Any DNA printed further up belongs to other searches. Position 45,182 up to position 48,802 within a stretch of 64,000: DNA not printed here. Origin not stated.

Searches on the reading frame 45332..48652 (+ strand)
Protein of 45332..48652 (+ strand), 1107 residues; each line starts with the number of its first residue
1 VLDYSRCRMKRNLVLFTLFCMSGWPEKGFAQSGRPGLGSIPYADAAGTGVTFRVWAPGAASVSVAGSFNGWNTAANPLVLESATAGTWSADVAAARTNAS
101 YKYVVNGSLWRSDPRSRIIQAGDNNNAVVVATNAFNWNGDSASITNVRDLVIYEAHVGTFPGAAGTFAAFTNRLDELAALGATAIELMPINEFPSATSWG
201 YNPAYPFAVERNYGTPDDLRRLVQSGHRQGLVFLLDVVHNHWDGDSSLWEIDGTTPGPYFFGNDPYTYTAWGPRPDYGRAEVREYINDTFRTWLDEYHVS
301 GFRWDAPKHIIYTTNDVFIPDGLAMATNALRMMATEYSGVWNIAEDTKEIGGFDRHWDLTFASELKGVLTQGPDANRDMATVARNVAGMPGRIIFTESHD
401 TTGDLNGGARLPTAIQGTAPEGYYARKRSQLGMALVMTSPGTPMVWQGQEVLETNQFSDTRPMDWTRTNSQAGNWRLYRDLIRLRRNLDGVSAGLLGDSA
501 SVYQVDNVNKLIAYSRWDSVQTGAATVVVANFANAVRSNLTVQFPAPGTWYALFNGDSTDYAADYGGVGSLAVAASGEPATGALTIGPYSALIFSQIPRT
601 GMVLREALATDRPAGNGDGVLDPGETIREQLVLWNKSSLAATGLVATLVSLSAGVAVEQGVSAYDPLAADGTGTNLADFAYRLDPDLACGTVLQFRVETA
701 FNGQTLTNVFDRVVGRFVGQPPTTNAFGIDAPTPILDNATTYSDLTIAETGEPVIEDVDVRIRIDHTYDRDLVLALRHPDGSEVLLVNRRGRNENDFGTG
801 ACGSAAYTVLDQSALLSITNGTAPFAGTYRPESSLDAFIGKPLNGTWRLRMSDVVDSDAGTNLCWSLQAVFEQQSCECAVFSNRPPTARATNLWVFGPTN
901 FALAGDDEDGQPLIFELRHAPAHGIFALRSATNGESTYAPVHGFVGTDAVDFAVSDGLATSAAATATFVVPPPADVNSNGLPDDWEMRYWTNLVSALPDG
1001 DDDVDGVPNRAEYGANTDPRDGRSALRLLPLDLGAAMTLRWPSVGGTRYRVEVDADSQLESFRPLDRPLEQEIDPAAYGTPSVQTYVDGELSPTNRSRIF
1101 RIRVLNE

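Call 28: search_protein_families(library=pfam, proteins=[window:45332-48652:+], max_evalue=0.001)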
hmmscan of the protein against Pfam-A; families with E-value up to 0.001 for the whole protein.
window:45332-48652:+ (1107 aa): 8 families
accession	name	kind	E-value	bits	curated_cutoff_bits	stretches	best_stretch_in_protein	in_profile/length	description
PF00128.31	Alpha-amylase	-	1.6e-20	74.2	22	1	163-249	14-98/446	Alpha amylase, catalytic domain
PF02922.24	CBM_48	-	9.4e-13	48.8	22.4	1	37-108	2-71/83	Carbohydrate-binding module 48 (Isoamylase N-terminal domain)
PF01483.27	P_proprotein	-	1.1e-11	45.1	21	1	755-868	1-85/86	Proprotein convertase P-domain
PF02806.24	Alpha-amylase_C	-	4.3e-11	43.4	21.2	1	506-594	6-92/95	Alpha amylase, C-terminal all-beta domain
PF17963.7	Big_9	-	5.2e-07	30.9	23.6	1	883-968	1-88/89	Bacterial Ig domain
PF16561.11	AMPK1_CBM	-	1.1e-05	26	26.8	1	54-131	6-80/85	Glycogen recognition site of AMP-activated protein kinase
PF17892.7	Cadherin_5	-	0.00011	22.4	26.5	1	907-970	35-97/98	Cadherin-like domain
PF11941.14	DUF3459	-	0.00028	21.6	22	0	477-563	1-77/90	Domain of unknown function (DUF3459)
